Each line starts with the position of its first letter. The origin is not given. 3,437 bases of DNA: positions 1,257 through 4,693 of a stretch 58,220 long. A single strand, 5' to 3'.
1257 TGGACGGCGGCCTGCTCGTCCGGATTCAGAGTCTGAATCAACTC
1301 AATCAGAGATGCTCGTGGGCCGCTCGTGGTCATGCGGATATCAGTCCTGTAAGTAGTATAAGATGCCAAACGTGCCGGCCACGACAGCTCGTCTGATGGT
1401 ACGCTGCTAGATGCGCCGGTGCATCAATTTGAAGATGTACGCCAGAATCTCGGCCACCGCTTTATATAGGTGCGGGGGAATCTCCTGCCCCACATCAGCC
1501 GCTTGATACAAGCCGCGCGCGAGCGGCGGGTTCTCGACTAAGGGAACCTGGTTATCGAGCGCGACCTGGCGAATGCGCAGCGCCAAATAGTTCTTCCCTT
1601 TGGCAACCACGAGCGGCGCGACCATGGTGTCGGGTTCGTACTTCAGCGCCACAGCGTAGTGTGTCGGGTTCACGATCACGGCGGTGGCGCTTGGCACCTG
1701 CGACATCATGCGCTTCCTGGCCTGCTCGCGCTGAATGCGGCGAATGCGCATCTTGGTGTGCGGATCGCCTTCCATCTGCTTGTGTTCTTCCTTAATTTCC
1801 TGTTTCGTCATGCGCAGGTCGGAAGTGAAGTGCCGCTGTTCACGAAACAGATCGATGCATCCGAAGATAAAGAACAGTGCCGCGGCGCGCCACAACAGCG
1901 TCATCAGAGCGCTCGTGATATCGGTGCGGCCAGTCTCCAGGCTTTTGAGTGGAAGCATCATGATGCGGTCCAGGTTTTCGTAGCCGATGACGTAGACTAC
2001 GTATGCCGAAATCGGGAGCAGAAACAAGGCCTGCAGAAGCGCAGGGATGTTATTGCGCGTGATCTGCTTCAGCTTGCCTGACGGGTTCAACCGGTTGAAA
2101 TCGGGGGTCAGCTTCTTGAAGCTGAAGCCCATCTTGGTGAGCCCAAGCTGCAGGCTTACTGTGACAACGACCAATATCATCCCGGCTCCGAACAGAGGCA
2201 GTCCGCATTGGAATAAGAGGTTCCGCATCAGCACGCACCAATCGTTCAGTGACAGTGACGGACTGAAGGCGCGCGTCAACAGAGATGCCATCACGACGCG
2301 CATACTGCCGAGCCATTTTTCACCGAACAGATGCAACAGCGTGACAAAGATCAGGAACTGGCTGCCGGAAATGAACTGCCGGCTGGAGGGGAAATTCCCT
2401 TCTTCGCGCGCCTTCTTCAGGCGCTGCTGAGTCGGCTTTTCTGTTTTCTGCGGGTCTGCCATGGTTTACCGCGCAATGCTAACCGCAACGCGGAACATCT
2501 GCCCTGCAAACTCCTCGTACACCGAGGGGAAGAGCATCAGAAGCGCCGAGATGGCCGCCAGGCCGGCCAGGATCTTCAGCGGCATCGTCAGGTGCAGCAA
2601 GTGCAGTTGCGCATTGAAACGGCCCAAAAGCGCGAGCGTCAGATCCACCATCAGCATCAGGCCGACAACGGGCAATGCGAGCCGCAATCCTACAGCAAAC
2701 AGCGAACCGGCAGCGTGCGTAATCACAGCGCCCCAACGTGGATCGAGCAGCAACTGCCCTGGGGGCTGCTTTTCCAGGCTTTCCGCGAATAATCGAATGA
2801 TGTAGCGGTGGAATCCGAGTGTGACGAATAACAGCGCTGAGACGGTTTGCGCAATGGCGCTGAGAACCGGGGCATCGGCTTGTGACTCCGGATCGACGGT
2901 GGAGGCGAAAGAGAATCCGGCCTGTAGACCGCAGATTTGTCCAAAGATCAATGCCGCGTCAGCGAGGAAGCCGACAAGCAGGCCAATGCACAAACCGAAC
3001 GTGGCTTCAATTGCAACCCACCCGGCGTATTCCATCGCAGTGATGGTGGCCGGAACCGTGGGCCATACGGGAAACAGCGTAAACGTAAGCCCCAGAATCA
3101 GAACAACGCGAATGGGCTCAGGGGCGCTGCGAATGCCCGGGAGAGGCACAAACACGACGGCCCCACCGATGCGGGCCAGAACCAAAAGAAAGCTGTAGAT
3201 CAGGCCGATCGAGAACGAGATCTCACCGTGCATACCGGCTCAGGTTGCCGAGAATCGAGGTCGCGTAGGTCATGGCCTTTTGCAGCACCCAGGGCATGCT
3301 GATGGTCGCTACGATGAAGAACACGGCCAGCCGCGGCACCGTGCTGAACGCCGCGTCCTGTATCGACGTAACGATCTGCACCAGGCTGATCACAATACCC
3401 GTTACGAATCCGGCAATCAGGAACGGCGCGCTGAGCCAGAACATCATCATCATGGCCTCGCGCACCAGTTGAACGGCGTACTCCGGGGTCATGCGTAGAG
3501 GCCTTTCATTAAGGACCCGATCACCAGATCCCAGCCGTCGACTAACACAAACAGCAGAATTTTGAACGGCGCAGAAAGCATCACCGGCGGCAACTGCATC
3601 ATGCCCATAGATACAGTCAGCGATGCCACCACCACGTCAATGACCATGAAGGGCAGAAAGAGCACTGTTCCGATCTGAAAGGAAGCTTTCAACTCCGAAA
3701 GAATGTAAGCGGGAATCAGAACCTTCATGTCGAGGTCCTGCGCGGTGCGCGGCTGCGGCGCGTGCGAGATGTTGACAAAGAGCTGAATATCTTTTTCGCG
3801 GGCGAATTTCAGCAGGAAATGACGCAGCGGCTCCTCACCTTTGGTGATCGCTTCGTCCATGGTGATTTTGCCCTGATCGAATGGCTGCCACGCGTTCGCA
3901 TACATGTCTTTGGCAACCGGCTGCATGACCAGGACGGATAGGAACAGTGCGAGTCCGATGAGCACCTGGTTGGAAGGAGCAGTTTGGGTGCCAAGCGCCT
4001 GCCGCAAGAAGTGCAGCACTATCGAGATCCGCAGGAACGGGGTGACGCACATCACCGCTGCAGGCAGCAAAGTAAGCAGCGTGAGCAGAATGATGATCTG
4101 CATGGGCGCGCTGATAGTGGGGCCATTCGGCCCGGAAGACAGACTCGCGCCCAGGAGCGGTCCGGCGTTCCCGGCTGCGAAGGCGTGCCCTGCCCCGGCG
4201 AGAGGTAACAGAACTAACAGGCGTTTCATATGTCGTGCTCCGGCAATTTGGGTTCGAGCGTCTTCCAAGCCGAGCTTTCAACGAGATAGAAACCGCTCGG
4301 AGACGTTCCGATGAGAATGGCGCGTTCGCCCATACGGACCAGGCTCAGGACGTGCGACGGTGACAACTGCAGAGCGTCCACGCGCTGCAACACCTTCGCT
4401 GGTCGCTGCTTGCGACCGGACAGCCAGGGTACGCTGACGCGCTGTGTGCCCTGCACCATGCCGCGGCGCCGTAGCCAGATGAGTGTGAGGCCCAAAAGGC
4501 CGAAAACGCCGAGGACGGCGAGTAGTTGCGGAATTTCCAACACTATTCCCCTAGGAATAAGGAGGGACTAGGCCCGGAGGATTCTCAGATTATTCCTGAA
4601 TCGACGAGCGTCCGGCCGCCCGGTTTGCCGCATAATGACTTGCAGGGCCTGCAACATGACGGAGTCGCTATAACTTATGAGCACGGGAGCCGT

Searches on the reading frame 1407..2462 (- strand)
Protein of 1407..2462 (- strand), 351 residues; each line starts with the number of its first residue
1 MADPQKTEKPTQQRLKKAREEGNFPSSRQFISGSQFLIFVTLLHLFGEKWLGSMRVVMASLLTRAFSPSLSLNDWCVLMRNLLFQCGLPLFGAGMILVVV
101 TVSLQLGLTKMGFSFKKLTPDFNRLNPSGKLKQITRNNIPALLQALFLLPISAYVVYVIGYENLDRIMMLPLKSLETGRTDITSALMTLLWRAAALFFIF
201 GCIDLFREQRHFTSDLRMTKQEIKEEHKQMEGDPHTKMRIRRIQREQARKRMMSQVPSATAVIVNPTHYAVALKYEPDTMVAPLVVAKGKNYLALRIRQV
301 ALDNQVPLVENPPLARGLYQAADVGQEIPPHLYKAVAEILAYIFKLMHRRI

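Call 36: search_protein_families(library=pfam, proteins=[window:1407-2462:-], max_evalue=0.01)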
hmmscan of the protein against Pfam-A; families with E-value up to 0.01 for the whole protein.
window:1407-2462:- (351 aa): 1 family
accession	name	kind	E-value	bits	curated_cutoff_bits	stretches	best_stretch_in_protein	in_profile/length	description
PF01312.24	Bac_export_2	-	8.7e-105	351.1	24.4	1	5-343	2-335/335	FlhB HrpN YscU SpaS Family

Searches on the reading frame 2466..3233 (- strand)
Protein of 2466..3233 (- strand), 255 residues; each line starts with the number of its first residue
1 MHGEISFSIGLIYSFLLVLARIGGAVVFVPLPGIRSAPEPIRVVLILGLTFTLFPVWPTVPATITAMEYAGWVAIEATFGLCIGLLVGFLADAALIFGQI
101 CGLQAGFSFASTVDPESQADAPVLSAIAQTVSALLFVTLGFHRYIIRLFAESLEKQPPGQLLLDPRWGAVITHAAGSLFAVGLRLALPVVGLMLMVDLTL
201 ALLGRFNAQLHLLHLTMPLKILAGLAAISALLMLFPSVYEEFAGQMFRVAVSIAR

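Call 36: search_protein_families(library=pfam, proteins=[window:2466-3233:-], max_evalue=0.01)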
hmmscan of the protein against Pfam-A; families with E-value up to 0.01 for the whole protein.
window:2466-3233:- (255 aa): 1 family
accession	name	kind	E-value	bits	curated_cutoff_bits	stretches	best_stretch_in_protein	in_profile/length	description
PF01311.25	Bac_export_1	-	1.2e-47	162.8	27.8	1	13-244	2-228/230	Bacterial export proteins, family 1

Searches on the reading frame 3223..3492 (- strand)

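Call 36: search_protein_families(library=pfam, proteins=[window:3223-3492:-], max_evalue=0.01)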
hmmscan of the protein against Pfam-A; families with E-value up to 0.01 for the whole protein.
window:3223-3492:- (89 aa): 1 family
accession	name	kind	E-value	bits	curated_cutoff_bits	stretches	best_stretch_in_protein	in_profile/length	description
PF01313.24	Bac_export_3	-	2.8e-19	69.2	25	1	6-77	2-73/74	Bacterial export proteins, family 3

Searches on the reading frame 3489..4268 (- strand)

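Call 36: search_protein_families(library=pfam, proteins=[window:3489-4268:-], max_evalue=0.01)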
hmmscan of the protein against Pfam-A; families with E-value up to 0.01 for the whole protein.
window:3489-4268:- (259 aa): 1 family
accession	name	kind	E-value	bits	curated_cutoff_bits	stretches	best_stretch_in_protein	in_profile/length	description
PF00813.25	FliP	-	7.1e-75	251.6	26.9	1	61-253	1-191/191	FliP family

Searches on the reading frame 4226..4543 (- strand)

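Call 36: search_protein_families(library=pfam, proteins=[window:4226-4543:-], max_evalue=0.01)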
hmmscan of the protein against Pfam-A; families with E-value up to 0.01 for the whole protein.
window:4226-4543:- (105 aa): 1 family
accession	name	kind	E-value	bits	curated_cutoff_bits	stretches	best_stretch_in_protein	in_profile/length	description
PF04347.18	FliO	-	5.3e-05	23.7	22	1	27-85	5-55/91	Flagellar biosynthesis protein, FliO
